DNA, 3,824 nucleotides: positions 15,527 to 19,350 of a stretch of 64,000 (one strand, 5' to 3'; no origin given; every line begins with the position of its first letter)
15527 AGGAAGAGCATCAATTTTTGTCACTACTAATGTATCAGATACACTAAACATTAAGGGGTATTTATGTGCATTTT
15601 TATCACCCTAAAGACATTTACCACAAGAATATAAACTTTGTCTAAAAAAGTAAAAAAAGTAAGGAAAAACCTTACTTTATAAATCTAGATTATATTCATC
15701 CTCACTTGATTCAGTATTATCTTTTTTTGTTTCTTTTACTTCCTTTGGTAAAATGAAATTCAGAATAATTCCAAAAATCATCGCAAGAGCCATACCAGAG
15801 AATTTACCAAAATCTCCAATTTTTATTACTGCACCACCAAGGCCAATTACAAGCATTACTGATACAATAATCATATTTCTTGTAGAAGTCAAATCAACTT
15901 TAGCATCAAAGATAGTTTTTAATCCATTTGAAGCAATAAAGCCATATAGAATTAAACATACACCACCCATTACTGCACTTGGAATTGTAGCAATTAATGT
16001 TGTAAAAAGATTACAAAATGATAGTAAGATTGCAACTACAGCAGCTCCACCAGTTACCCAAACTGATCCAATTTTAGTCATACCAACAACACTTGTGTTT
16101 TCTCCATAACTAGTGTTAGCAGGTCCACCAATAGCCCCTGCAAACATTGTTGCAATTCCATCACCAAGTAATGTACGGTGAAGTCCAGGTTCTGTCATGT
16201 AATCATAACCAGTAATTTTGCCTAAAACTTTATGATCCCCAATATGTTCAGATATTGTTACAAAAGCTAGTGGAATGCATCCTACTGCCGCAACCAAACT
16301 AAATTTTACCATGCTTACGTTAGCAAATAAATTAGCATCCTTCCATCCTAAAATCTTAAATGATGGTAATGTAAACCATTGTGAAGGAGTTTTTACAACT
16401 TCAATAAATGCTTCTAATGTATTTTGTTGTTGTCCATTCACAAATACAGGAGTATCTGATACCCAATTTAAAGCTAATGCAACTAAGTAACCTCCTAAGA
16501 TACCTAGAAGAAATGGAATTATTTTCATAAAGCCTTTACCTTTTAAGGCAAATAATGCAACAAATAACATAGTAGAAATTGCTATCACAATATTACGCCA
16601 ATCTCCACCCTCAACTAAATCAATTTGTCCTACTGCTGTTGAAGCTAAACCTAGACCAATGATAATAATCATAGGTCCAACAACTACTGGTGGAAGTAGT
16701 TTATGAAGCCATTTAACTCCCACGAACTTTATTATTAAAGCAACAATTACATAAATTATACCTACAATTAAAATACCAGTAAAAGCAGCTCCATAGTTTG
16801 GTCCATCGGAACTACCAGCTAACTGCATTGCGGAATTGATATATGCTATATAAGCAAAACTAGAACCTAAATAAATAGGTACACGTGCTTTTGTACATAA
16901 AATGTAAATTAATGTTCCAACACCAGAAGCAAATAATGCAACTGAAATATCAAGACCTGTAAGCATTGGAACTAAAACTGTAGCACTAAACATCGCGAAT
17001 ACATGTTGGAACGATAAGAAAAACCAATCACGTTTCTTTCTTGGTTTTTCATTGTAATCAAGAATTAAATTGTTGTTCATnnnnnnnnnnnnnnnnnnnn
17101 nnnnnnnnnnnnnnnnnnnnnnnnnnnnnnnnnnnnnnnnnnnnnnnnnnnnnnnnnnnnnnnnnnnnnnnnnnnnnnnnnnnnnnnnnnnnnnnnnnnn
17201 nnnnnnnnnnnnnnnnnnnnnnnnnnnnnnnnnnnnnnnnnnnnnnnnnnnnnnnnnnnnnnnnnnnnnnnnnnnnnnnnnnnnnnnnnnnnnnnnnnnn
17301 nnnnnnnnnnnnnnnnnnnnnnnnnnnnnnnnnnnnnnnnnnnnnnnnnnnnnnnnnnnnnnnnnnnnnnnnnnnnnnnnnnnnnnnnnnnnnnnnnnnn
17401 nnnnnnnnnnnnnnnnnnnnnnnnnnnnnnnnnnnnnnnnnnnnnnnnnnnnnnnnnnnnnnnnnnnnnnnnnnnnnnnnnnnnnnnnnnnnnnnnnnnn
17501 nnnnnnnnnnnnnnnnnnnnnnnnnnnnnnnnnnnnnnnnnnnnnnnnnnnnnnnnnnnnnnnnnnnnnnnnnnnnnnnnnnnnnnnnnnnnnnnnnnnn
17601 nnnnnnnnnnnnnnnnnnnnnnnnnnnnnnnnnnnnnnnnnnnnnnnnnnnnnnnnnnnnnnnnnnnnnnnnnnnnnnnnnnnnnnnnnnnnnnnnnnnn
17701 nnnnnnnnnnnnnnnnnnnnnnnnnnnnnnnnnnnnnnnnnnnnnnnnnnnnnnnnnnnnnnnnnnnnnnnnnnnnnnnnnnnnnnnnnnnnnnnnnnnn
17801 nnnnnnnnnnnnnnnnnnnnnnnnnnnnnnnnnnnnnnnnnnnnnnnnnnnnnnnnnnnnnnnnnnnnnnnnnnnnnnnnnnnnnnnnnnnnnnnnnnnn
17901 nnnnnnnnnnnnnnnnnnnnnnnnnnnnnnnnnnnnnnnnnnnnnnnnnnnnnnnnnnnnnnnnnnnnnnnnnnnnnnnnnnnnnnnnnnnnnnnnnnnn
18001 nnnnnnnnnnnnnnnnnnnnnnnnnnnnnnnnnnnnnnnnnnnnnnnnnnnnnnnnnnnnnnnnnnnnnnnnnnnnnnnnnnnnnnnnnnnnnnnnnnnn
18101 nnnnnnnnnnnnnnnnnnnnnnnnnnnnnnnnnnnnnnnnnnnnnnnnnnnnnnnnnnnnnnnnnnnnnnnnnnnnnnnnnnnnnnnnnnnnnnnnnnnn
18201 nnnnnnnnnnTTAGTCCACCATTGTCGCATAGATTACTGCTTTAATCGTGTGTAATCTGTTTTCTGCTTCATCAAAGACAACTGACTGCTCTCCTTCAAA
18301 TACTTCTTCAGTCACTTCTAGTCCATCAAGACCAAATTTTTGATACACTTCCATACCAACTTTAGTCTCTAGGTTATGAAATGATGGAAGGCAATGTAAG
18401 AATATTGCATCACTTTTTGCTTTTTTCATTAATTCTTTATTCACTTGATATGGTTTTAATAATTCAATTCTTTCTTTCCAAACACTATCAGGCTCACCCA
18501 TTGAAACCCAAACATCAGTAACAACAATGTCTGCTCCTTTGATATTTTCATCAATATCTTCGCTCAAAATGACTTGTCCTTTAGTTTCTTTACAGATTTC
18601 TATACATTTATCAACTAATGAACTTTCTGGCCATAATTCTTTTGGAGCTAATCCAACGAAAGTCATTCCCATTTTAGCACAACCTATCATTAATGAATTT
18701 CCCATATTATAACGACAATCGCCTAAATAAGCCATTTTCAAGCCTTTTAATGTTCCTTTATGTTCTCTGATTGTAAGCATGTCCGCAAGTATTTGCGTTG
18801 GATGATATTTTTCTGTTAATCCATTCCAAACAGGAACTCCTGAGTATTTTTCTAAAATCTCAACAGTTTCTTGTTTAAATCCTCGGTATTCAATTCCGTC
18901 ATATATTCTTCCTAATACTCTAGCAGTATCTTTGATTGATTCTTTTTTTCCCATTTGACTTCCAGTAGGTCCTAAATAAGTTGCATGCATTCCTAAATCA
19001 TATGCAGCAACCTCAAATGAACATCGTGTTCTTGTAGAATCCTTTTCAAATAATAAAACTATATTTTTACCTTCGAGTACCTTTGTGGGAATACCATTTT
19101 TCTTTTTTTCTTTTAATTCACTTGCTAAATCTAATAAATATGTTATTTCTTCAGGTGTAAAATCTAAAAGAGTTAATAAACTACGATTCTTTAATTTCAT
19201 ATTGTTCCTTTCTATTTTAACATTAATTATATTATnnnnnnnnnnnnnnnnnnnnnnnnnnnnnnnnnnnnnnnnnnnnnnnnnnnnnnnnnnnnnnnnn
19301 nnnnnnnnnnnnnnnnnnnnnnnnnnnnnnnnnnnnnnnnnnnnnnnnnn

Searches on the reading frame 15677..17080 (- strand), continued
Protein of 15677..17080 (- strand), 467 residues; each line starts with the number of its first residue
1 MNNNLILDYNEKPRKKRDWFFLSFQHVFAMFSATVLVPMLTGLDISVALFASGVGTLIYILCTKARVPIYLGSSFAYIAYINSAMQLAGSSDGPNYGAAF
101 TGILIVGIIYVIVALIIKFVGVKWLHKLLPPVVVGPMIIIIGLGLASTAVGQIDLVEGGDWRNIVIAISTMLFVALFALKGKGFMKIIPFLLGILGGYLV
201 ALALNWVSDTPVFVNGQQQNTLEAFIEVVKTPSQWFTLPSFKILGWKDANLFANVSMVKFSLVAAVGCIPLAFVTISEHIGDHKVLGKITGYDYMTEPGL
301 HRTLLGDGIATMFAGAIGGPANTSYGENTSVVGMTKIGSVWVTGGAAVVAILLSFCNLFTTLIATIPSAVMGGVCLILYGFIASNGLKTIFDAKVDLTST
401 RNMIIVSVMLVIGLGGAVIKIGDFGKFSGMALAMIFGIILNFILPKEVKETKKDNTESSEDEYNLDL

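Call 61: search_protein_families(library=ncbifam, proteins=[L052:5349-5975:+, L032:3983-6013:+, L156:1338-3434:+, L145:315-2345:+, L159:2449-4605:+, L159:581-2119:+, L017:2680-3651:+, L006:5469-6761:+, L006:2365-3786:+, L022:2364-3830:+], max_evalue=1e-10)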
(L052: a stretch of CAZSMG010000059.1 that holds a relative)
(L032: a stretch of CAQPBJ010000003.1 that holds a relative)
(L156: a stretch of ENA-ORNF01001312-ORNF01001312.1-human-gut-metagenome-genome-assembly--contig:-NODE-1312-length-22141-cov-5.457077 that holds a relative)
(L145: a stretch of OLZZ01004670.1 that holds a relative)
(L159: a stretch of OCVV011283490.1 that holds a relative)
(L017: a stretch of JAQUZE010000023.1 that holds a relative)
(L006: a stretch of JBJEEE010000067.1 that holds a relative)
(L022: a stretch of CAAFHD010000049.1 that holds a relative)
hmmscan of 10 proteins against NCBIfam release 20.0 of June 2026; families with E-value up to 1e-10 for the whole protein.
L052:5349-5975:+ (208 aa): 2 families
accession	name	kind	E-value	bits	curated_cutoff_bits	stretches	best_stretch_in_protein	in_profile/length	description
NF001097.0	PRK00129.1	equivalog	1.9e-87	292.4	114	1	1-207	2-208/209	uracil phosphoribosyltransferase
TIGR01091.1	upp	equivalog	2.3e-85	285.5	208.35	1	5-207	4-206/207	uracil phosphoribosyltransferase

L032:3983-6013:+ (676 aa): 6 families
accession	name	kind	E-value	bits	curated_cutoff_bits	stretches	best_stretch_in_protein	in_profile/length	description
NF007995.0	PRK10720.1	equivalog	7.6e-119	397.3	477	1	11-441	5-406/429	uracil permease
TIGR00801.1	ncs2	superfamily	1.3e-115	386.7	291.8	1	18-440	2-415/415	NCS2 family nucleobase:cation symporter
NF001097.0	PRK00129.1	equivalog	5.3e-86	287.6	114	1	469-676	3-209/209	uracil phosphoribosyltransferase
TIGR01091.1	upp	equivalog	1e-84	283.3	208.35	1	470-676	2-207/207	uracil phosphoribosyltransferase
TIGR03616.1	RutG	equivalog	3.5e-80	269.8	758.65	1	10-443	19-427/429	pyrimidine utilization transport protein G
TIGR03173.1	pbuX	subfamily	4.7e-69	233.1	414.15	1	26-442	1-407/407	xanthine permease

L156:1338-3434:+ (698 aa): 6 families
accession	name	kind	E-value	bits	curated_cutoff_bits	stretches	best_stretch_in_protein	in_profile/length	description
NF007995.0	PRK10720.1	equivalog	7.9e-123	410.5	477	1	4-422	2-407/429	uracil permease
TIGR00801.1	ncs2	superfamily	2.3e-112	376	291.8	1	16-419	4-414/415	NCS2 family nucleobase:cation symporter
NF001097.0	PRK00129.1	equivalog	3.3e-87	291.6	114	1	491-698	2-209/209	uracil phosphoribosyltransferase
TIGR01091.1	upp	equivalog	1.7e-86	289.2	208.35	1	493-698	2-207/207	uracil phosphoribosyltransferase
TIGR03616.1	RutG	equivalog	3.7e-78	263.1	758.65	1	6-422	19-426/429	pyrimidine utilization transport protein G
TIGR03173.1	pbuX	subfamily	9.3e-65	219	414.15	1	22-422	1-407/407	xanthine permease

L145:315-2345:+ (676 aa): 6 families
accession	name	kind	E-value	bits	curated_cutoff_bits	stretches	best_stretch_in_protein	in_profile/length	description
NF007995.0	PRK10720.1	equivalog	1.3e-125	419.7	477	1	5-440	3-424/429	uracil permease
TIGR00801.1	ncs2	superfamily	7.7e-113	377.6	291.8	1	14-421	2-415/415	NCS2 family nucleobase:cation symporter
NF001097.0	PRK00129.1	equivalog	1.6e-87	292.7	114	1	469-676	2-209/209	uracil phosphoribosyltransferase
TIGR01091.1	upp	equivalog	1.7e-86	289.2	208.35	1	471-676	2-207/207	uracil phosphoribosyltransferase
TIGR03616.1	RutG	equivalog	2.1e-77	260.7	758.65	1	8-423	21-426/429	pyrimidine utilization transport protein G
TIGR03173.1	pbuX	subfamily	9.4e-67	225.5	414.15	1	22-423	1-407/407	xanthine permease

L159:2449-4605:+ (718 aa): 6 families
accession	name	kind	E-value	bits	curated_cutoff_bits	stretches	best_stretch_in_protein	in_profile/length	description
NF007995.0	PRK10720.1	equivalog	5.9e-122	407.6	477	1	5-425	3-410/429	uracil permease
TIGR00801.1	ncs2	superfamily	3.7e-111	372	291.8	1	13-420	1-415/415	NCS2 family nucleobase:cation symporter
TIGR01091.1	upp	equivalog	7.2e-87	290.4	208.35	1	512-718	1-207/207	uracil phosphoribosyltransferase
NF001097.0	PRK00129.1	equivalog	3.2e-86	288.4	114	1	511-718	2-209/209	uracil phosphoribosyltransferase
TIGR03616.1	RutG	equivalog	1.1e-73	248.4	758.65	1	7-422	20-426/429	pyrimidine utilization transport protein G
TIGR03173.1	pbuX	subfamily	1.1e-65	222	414.15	1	22-422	1-407/407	xanthine permease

L159:581-2119:+ (512 aa): 19 families
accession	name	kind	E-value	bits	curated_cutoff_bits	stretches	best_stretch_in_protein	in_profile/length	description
NF000848.1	PRK00074.1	equivalog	2e-246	818.5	400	1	7-512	1-512/512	glutamine-hydrolyzing GMP synthase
TIGR00884.1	guaA_Cterm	equivalog_domain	4.1e-151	502.6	338.75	1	202-512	2-310/310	glutamine-hydrolyzing GMP synthase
TIGR00888.1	guaA_Nterm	equivalog_domain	3e-80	268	172.15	1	7-193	1-187/188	glutamine-hydrolyzing GMP synthase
NF001975.0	PRK00758.1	equivalog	6.8e-54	182.3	198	1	6-191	3-182/185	GMP synthase subunit A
NF006562.0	PRK09065.1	equivalog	1.8e-21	76.7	205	1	11-178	20-195/242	glutamine amidotransferase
NF011201.0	PRK14607.1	equivalog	1.3e-19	70.3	670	1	6-188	1-187/534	bifunctional anthranilate synthase component II/anthranilate phosphoribosyltransferase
NF010081.0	PRK13566.1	equivalog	5.9e-16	57.9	645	1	3-188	527-718/729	anthranilate synthase component I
NF005458.0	PRK07053.1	equivalog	7.3e-16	58.3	250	1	37-177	37-184/234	glutamine amidotransferase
NF005799.0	PRK07649.1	equivalog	1.4e-15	57.3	327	1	38-188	34-186/195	aminodeoxychorismate/anthranilate synthase component II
NF041322.1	Anth_synII_Halo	equivalog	1.7e-15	57.1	320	1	29-188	23-188/190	anthranilate synthase component II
NF005743.0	PRK07567.1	equivalog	3.9e-15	55.8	264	1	71-176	88-195/245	glutamine amidotransferase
NF009475.0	PRK12838.1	equivalog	8.2e-15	54.6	221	1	2-182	167-344/359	carbamoyl phosphate synthase small subunit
TIGR00566.1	trpG_papA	subfamily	4.5e-14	52.7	121.05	1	8-187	3-190/192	glutamine amidotransferase of anthranilate synthase or aminodeoxychorismate synthase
NF006462.0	PRK08857.1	equivalog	5.4e-14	52.2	345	1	8-187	3-190/193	aminodeoxychorismate/anthranilate synthase component II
NF005849.0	PRK07765.1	equivalog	1.3e-13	50.7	308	1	70-209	70-210/219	aminodeoxychorismate/anthranilate synthase component II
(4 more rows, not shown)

L017:2680-3651:+ (323 aa): 11 families
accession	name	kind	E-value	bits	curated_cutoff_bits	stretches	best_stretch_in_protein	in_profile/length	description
NF002320.0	PRK01259.1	subfamily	2.7e-138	460.6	297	1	6-316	4-315/316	ribose-phosphate diphosphokinase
NF002618.0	PRK02269.1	equivalog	2.3e-129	431.6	460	1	8-318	5-319/321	ribose-phosphate diphosphokinase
NF002758.0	PRK02812.1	equivalog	8.3e-120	399.9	518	1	7-316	20-330/330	ribose-phosphate pyrophosphokinase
TIGR01251.1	ribP_PPkin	subfamily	1.3e-118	395.5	113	1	10-316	2-309/309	ribose-phosphate diphosphokinase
NF002844.0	PRK03092.1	equivalog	4e-111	371.4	438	1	6-317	9-324/326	ribose-phosphate diphosphokinase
NF002686.0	PRK02458.1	equivalog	2.1e-106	356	506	1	5-321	6-322/323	ribose-phosphate diphosphokinase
NF003428.0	PRK04923.1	equivalog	2.4e-100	335.8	536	1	8-315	6-317/319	ribose-phosphate diphosphokinase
NF001815.0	PRK00553.1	equivalog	1.4e-91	307.1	484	1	7-316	8-322/332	ribose-phosphate pyrophosphokinase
NF002095.0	PRK00934.1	equivalog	1.9e-68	230.7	296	1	16-289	8-274/287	ribose-phosphate diphosphokinase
NF005299.0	PRK06827.1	subfamily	6e-46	156.9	327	1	37-316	60-369/383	phosphoribosylpyrophosphate synthetase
NF005537.0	PRK07199.1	subfamily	2.8e-44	151.4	322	1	9-280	3-275/301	ribose-phosphate diphosphokinase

L006:5469-6761:+ (430 aa): 9 families
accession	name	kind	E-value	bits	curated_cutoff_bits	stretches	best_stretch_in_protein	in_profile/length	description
TIGR00928.1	purB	equivalog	1.4e-144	482.1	326.2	1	1-427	1-435/436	adenylosuccinate lyase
NF052536.2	CoM_syn_XcbD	exception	9.5e-73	245.4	600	1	5-428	14-443/443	3-sulfopropionylcysteine synthase XcbD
NF006500.1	PRK08937.2-4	subfamily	3.1e-67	227.3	626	1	4-429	13-444/448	adenylosuccinate lyase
NF006554.0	PRK09053.1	equivalog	4.9e-58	197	595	1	7-427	15-444/453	3-carboxy-cis,cis-muconate cycloisomerase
TIGR02426.1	protocat_pcaB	equivalog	1.2e-45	155.9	355.75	1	6-332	7-336/338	3-carboxy-cis,cis-muconate cycloisomerase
NF052556.1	NtrsucLyaStm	equivalog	3.2e-35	121.9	650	1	16-413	33-449/466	nitrosuccinate lyase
NF006764.0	PRK09285.1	equivalog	1.4e-32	112.7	446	1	47-353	70-386/456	adenylosuccinate lyase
NF004631.0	PRK05975.1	equivalog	6.3e-27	94.5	371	1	11-315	21-326/352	3-carboxy-cis,cis-muconate cycloisomerase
TIGR00838.1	argH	equivalog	8.5e-17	61.3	279.5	1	19-418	22-430/455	argininosuccinate lyase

L006:2365-3786:+ (473 aa): 0 families

L022:2364-3830:+ (488 aa): 1 family
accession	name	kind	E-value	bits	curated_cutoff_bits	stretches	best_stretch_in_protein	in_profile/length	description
NF010184.0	PRK13663.1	equivalog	5.5e-222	737.7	631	1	2-485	3-486/494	hypothetical protein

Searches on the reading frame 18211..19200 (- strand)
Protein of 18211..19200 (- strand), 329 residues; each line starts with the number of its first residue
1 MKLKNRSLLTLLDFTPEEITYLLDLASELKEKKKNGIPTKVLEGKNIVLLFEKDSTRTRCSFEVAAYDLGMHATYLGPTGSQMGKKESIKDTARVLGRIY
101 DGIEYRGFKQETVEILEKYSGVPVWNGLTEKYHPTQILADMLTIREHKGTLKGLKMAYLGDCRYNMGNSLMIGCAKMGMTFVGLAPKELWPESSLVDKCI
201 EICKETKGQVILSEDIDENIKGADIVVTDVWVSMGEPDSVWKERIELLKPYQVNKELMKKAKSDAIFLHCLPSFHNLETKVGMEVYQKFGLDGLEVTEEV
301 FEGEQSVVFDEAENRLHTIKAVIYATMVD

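Call 9: search_protein_families(library=ncbifam, proteins=[window:18211-19200:-])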
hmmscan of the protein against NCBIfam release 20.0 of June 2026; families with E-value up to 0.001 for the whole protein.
window:18211-19200:- (329 aa): 17 families
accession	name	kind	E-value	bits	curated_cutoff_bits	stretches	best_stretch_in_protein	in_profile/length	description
NF003286.0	PRK04284.1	subfamily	8.2e-162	537.9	515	1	2-327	3-330/332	ornithine carbamoyltransferase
NF002470.0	PRK01713.1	equivalog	9.4e-128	426.3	545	1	2-327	4-333/334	ornithine carbamoyltransferase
NF009213.0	PRK12562.1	subfamily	1.1e-127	426.1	559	1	4-327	5-332/334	ornithine carbamoyltransferase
TIGR00658.1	orni_carb_tr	equivalog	1.1e-127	425.4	280.85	1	6-327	1-303/304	ornithine carbamoyltransferase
NF001986.0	PRK00779.1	subfamily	1.9e-103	345.8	306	2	3-279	3-273/307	ornithine carbamoyltransferase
TIGR04384.1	putr_carbamoyl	exception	2.1e-86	290.1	500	1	10-324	4-304/330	putrescine carbamoyltransferase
NF011380.0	PRK14805.1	equivalog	2.6e-76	256.6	421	1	7-325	3-298/302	ornithine carbamoyltransferase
NF002032.1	PRK00856.1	equivalog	5e-44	150.7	263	1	7-279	2-266/297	aspartate carbamoyltransferase catalytic subunit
NF011379.0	PRK14804.1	equivalog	2e-43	148.7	373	1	7-324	8-306/311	ornithine carbamoyltransferase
TIGR00670.1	asp_carb_tr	equivalog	7.3e-40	137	236.95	1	6-280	1-273/304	aspartate carbamoyltransferase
NF003384.0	PRK04523.1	equivalog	8.1e-36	123.7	288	1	6-325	4-331/336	N-acetylornithine carbamoyltransferase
NF006046.0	PRK08192.1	equivalog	6.3e-25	88.1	512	1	3-273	4-277/339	aspartate carbamoyltransferase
NF005538.0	PRK07200.1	equivalog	8e-22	77.8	453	2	3-106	19-122/396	knotted carbamoyltransferase YgeW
NF008853.0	PRK11891.1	equivalog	2.5e-20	72.5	560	1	8-272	91-357/430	aspartate carbamoyltransferase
TIGR03316.1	ygeW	equivalog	1.1e-18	67.4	500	1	7-325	20-371/391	knotted carbamoyltransferase YgeW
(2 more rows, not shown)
